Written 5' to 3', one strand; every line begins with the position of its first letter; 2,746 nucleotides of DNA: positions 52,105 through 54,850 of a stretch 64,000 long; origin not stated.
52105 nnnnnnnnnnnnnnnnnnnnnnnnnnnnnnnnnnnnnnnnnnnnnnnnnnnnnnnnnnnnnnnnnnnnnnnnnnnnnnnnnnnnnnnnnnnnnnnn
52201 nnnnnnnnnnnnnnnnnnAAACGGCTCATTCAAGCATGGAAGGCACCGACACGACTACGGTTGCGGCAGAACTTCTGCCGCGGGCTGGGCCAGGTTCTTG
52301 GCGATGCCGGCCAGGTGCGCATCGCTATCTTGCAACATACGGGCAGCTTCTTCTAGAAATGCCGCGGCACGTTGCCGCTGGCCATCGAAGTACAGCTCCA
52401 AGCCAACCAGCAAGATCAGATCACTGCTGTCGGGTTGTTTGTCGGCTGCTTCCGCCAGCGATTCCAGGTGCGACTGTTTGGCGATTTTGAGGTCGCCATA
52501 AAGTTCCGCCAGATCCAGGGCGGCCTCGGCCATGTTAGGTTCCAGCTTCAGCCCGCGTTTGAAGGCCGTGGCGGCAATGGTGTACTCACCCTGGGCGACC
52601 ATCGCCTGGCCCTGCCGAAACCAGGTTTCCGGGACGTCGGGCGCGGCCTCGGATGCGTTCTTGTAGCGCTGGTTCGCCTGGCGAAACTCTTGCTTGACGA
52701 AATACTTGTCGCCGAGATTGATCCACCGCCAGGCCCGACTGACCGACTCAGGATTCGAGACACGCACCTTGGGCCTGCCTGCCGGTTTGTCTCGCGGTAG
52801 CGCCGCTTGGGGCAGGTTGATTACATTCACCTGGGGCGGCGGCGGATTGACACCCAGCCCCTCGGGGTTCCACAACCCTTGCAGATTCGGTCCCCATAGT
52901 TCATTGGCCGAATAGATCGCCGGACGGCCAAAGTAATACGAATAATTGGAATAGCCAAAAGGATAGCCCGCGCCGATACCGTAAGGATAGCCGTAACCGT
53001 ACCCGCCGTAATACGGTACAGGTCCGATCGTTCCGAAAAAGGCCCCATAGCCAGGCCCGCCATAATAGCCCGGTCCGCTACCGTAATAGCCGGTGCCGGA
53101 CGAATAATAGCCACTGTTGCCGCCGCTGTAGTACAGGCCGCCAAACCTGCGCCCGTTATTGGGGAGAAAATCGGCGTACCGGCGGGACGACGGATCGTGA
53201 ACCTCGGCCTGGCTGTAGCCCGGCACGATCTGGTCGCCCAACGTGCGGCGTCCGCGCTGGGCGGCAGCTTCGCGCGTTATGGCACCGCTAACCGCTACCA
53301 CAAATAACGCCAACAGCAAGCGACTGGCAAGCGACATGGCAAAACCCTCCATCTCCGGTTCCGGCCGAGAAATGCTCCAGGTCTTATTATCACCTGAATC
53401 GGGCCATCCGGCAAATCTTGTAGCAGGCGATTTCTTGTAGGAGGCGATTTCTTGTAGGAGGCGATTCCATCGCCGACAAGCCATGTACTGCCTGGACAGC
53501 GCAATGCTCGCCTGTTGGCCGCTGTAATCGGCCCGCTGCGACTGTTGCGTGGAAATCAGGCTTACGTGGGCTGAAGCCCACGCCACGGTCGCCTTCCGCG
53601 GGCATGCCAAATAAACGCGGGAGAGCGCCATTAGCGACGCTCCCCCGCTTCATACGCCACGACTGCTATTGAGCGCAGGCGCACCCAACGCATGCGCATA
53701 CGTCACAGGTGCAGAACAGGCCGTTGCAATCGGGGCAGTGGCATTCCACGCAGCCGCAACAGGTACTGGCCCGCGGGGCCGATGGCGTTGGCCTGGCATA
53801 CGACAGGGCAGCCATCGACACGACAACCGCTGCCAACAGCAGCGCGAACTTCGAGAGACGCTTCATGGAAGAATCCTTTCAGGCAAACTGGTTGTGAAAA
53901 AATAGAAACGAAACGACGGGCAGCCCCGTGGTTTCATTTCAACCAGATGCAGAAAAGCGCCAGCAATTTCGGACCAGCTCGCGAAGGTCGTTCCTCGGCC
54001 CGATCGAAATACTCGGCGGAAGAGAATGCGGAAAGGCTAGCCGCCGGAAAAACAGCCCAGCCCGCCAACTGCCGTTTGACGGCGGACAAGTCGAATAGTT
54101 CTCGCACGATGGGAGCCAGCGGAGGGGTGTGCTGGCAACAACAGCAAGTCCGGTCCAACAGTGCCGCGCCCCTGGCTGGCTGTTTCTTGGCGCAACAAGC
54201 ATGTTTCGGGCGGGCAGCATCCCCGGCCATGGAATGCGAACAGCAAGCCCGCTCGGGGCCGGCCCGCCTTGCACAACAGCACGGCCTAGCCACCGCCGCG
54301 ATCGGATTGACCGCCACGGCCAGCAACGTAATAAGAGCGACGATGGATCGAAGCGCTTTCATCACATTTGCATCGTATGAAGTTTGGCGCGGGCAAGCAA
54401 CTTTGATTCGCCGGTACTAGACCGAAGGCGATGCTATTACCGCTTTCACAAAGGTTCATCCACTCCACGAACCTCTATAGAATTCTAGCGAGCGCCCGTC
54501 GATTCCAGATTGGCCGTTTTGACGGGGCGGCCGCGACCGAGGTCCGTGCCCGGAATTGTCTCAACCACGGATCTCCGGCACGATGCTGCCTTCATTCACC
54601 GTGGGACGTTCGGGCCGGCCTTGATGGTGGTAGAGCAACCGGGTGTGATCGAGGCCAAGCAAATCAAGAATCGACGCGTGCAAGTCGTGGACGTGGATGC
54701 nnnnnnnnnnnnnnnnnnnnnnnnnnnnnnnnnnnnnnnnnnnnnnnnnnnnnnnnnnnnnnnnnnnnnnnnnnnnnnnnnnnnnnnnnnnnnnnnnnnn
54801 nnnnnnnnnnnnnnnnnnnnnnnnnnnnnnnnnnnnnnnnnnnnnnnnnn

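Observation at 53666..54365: Tandem genes for small secreted, extremely cysteine-rich peptides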

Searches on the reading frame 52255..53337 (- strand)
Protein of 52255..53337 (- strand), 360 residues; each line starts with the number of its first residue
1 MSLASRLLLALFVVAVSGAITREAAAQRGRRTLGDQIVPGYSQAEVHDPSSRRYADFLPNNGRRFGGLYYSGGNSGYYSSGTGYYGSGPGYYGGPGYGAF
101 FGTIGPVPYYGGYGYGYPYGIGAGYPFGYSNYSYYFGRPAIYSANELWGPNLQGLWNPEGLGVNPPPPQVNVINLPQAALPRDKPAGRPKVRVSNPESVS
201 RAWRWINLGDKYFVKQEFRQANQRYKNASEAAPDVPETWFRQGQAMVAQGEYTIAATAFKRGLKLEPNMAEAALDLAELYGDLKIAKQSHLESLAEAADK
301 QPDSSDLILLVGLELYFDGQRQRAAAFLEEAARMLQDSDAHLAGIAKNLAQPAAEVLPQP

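Call 13: find_related_loci(query=window:52255-53337:-, collection=genome_contigs, flank=10000)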
Query window:52255-53337:- (360 aa) in genome_contigs; peptide patterns used: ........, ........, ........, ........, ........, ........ (x = any residue, [..] = any of these).
598 stretches matched a pattern (row limit reached: there are more); 1 encode a relative of the query (tblastn E <= 1e-3); 1 distinct loci.
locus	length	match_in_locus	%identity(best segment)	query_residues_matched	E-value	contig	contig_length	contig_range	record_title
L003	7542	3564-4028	23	175-334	8e-8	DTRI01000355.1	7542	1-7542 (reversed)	MAG TPA_asm: Flavobacteriales bacterium isolate UWMA-0021 NODE_7072_length_7542_cov_0.161897, whole genome shotgun seque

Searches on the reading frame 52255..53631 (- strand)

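Call 3: search_protein_families(library=pfam, proteins=[window:52255-53631:-], max_evalue=1)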
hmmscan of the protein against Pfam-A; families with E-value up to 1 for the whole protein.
window:52255-53631:- (458 aa): 12 families
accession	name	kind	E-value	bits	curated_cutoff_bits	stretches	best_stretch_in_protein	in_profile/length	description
PF07719.23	TPR_2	-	1.2e-09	38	27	1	334-366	1-33/34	Tetratricopeptide repeat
PF13414.12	TPR_11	-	1.5e-07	31.4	26.8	2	341-380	1-40/42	TPR repeat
PF23914.1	TPR_CcmH_CycH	-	7.4e-07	29.6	42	1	330-438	46-156/158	Cytochrome c-type biogenesis protein H TPR domain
PF13432.12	TPR_16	-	4.4e-06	27.5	32.7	2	339-378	2-41/65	Tetratricopeptide repeat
PF13428.12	TPR_14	-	2.7e-05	24.9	23.5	1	334-377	1-44/44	Tetratricopeptide repeat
PF14559.12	TPR_19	-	6.1e-05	23.7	25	2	345-378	2-35/68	Tetratricopeptide repeat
PF00515.34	TPR_1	-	0.00033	20.8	27.8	1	334-366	1-33/34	Tetratricopeptide repeat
PF13431.12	TPR_17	-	0.0027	18.3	24.4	0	323-351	2-30/34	Tetratricopeptide repeat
PF13181.12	TPR_8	-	0.042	14.5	25.7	0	335-366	2-33/34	Tetratricopeptide repeat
PF13424.12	TPR_12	-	0.059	14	30.1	0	305-362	8-73/77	Tetratricopeptide repeat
PF24575.1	TPR_Slam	-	0.15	12.9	35.2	0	337-377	50-90/104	Surface lipoprotein assembly modifier, N-terminal TPR repeats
PF25068.1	ARM_TT21_4th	-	0.3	11.8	30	0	340-400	5-63/153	Tetratricopeptide repeat protein 21 forth ARM domain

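Call 4: search_protein_families(library=ncbifam, proteins=[window:52255-53631:-], max_evalue=1)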
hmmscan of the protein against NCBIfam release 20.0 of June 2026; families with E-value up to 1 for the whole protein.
window:52255-53631:- (458 aa): 16 families
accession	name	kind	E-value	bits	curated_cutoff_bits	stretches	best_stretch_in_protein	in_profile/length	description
NF040959.1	MamA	equivalog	3.3e-08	33.2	200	1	304-430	41-166/204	magnetosome protein MamA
TIGR02917.1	PEP_TPR_lipo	equivalog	5.4e-08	31.2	312.2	1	310-432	441-596/899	XrtA/PEP-CTERM system TPR-repeat protein PrsT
NF033920.0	C39_PA2778_fam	equivalog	1e-06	28.3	150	1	313-383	169-239/255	PA2778 family cysteine peptidase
NF008520.0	PRK11447.1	equivalog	5.9e-05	21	858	1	296-395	347-447/1157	cellulose synthase complex outer membrane protein BcsC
TIGR02521.1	type_IV_pilW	equivalog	7.7e-05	22.3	154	1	293-369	24-100/234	type IV pilus biogenesis/stability protein PilW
NF008757.0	PRK11788.1-5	equivalog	0.00031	20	363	1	305-429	185-308/388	lipopolysaccharide assembly protein LapB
NF047371.1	FlcA_CTERM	equivalog_domain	0.00036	19.1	300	1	309-375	448-514/646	periplasmic flagellar collar protein FlcA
TIGR02552.1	LcrH_SycD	equivalog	0.0011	18.7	104.8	1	303-366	55-118/136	SycD/LcrH family type III secretion system chaperone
NF047507.1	TPR_BatC_Lepto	exception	0.0053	16.3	175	1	304-399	28-130/214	TPR repeat-containing protein BatC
NF040561.1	PrimPol_Msp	equivalog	0.011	14.3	200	1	314-394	5-93/515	CRISPR-associated primase-polymerase type A1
TIGR02795.1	tol_pal_ybgF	equivalog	0.021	15.4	90.1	2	306-368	45-110/119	tol-pal system protein YbgF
NF053607.1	CHU_0125_OmpA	equivalog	0.024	13.1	620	1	319-367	72-120/639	CHU_0125 family OmpA-like outer membrane integrity protein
NF002725.1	PRK02603.1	equivalog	0.13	12.3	143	1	337-432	38-135/173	photosystem I assembly protein Ycf3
NF008756.0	PRK11788.1-4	equivalog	0.18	10.8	474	1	323-441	168-287/389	lipopolysaccharide assembly protein LapB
NF052230.1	T9SS_PorE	exception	0.3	9.3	600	1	304-374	61-131/648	PorE family type IX secretion system protein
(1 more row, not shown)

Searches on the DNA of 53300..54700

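Call 21: search_rna_families(source=window, start=53300, end=54700, threshold=evalue, max_evalue=10)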
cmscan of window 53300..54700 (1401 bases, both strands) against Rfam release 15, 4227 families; matches with E-value up to 10: 2.
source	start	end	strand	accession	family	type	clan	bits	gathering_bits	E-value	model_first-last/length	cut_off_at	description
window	54449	54497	-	RF02596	cyano_het_sRNA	Gene; sRNA;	-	16.7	35.7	2.8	1-56/56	no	Cyanobacteria heterocyst sRNA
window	53753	53788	-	RF01333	CRISPR-DR20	Gene; CRISPR;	-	16.3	42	4.7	1-36/36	no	CRISPR RNA direct repeat element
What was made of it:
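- Tried and rejected: Rfam gave only noise over 53300-54700 (call 21).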
